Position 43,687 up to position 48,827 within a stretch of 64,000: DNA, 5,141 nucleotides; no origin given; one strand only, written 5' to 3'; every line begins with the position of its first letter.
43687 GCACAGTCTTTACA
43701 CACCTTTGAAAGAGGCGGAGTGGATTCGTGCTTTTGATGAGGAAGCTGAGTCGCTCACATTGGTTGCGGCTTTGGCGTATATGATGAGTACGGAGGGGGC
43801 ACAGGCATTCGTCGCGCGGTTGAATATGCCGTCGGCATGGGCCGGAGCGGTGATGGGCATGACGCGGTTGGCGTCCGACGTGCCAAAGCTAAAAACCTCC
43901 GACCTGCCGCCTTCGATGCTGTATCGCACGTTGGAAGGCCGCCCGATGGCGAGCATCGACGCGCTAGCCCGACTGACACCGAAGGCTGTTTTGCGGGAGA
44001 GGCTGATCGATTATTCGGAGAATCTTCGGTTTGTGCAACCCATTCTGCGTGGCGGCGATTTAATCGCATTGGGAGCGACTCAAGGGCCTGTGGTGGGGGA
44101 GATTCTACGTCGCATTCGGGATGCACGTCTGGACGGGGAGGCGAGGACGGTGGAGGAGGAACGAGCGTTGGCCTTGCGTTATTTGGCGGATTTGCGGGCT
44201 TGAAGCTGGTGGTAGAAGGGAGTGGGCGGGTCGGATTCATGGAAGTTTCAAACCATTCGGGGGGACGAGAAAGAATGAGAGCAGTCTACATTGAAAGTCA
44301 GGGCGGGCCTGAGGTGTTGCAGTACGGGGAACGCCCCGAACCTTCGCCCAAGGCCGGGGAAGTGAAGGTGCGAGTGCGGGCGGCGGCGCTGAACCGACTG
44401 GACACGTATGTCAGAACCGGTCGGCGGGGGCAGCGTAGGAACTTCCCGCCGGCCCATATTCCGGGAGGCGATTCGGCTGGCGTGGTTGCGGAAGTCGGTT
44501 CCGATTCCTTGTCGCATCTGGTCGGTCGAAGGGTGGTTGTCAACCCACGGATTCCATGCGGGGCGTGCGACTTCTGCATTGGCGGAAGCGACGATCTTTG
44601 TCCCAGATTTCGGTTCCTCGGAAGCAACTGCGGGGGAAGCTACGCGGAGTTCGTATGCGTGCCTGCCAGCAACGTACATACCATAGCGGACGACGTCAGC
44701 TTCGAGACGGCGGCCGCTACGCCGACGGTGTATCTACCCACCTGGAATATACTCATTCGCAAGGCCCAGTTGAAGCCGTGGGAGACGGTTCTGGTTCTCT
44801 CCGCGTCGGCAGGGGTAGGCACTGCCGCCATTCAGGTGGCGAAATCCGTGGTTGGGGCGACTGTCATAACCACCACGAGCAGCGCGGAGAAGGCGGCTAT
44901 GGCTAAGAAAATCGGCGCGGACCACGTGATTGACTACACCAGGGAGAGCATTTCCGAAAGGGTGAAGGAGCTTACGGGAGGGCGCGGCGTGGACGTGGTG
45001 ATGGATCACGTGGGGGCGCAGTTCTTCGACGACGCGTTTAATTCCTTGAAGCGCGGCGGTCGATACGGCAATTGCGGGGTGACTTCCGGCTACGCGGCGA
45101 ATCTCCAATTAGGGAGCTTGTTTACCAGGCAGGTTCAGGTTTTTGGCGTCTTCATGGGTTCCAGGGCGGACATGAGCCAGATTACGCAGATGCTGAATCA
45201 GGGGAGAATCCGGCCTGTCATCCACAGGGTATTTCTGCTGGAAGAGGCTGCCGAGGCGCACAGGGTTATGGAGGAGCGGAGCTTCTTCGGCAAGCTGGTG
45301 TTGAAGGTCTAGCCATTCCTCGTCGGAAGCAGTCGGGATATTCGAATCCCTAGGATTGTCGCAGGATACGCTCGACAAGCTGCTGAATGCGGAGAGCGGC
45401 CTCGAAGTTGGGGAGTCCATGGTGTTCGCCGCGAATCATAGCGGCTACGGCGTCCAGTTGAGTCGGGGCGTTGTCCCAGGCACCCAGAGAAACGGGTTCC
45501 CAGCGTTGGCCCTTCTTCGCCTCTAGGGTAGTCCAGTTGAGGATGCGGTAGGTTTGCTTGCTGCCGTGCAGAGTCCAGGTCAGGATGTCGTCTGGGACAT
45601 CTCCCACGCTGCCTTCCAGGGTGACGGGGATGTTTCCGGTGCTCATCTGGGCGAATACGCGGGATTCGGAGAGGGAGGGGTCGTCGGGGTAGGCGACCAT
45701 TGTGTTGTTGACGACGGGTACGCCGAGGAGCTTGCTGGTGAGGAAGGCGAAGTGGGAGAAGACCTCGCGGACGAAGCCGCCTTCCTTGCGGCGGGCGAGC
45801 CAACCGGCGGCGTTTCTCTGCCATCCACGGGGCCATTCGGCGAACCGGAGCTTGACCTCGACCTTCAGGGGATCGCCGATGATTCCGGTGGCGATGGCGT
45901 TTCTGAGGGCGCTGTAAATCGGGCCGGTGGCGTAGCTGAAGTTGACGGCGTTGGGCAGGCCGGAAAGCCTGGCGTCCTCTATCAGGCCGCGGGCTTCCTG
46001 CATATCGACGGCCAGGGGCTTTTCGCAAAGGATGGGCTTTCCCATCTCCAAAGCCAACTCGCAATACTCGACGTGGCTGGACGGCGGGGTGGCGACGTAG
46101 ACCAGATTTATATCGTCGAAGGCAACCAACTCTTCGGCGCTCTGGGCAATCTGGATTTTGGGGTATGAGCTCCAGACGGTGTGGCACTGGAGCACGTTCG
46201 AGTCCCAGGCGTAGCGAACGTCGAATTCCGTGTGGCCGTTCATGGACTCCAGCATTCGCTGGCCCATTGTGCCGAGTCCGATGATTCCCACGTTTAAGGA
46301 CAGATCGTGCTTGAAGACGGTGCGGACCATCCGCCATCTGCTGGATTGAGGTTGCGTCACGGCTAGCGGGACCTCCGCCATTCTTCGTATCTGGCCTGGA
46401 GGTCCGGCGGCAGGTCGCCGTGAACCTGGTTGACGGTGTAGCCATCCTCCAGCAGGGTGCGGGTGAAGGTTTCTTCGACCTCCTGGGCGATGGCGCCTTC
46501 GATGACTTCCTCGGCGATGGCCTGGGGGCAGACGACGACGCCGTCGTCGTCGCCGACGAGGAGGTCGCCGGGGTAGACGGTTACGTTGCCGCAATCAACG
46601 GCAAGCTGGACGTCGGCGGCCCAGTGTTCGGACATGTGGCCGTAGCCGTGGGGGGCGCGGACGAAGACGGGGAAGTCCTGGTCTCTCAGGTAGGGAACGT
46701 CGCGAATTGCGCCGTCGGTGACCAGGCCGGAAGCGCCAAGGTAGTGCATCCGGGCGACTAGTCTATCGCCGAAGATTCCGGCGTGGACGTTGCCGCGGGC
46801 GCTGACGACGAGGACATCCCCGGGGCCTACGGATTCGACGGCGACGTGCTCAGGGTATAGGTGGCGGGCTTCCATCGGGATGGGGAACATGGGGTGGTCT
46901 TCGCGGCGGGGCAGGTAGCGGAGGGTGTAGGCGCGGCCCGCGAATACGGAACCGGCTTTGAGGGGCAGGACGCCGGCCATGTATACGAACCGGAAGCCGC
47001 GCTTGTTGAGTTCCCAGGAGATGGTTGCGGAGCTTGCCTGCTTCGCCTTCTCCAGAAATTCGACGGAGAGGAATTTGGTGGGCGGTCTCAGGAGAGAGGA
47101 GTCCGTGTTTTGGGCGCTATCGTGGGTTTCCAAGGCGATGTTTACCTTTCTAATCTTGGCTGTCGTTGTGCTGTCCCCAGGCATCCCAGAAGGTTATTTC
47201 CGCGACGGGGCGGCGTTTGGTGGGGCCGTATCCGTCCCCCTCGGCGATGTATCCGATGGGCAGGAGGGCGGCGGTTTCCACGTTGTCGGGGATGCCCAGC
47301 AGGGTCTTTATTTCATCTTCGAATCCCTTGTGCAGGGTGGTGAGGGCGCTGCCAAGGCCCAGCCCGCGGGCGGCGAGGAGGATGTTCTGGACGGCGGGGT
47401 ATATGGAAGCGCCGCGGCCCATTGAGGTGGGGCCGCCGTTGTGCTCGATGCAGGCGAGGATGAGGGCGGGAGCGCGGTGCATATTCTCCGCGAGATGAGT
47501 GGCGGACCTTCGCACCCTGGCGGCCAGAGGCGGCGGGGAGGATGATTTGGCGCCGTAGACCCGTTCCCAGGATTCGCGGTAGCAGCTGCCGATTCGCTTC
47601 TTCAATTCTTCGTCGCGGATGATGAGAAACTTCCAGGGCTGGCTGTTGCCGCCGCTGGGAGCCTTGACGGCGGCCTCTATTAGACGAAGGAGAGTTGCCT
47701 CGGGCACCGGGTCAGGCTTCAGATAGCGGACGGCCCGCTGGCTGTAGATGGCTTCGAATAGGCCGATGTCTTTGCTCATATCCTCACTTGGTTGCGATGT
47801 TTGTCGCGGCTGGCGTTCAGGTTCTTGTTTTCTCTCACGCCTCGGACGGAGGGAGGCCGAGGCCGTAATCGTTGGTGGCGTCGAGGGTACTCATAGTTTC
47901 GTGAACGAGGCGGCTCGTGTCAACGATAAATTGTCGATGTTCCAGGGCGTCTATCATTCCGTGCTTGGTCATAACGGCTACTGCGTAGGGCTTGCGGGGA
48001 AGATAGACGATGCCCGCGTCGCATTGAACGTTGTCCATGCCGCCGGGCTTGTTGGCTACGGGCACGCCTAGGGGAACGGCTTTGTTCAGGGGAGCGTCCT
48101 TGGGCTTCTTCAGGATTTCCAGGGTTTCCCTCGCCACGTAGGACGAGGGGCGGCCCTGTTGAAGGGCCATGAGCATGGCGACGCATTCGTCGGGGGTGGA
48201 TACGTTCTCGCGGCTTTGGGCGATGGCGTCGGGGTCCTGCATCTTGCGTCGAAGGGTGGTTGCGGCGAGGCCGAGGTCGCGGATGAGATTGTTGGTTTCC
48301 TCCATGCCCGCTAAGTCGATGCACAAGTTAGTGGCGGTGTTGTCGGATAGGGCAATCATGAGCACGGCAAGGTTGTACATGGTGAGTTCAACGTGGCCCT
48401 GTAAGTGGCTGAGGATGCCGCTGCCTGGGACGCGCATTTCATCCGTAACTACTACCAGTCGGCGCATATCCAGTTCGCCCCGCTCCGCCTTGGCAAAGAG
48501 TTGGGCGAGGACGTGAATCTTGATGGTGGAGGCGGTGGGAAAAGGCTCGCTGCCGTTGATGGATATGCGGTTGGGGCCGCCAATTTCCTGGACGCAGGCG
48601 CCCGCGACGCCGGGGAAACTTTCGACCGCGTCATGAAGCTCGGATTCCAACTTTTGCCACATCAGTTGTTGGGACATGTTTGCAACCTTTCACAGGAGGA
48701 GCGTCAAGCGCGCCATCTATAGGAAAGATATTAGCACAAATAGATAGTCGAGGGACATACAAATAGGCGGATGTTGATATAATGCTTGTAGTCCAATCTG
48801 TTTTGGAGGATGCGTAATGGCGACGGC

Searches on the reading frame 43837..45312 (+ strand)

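Call 65: search_protein_families(library=pfam, proteins=[window:43837-45312:+], max_evalue=0.00001)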
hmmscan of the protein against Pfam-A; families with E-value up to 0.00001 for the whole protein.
window:43837-45312:+ (491 aa): 3 families
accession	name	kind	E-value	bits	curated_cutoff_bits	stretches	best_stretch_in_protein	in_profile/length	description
PF00107.32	ADH_zinc_N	-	1.9e-34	118.8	31.8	1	326-453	1-127/129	Zinc-binding dehydrogenase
PF13602.12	ADH_zinc_N_2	-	7.9e-26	92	27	1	359-489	1-134/134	Zinc-binding dehydrogenase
PF08240.17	ADH_N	-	4.6e-24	85.1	23.5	1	173-284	2-103/104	Alcohol dehydrogenase GroES-like domain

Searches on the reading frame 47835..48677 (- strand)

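Call 66: search_protein_families(library=pfam, proteins=[window:47835-48677:-], max_evalue=0.00001)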
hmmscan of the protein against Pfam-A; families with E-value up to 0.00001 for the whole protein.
window:47835-48677:- (280 aa): 1 family
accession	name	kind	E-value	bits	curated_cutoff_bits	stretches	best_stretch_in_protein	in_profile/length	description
PF13354.11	Beta-lactamase2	-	7.4e-55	186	22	1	28-237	3-214/214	Beta-lactamase enzyme family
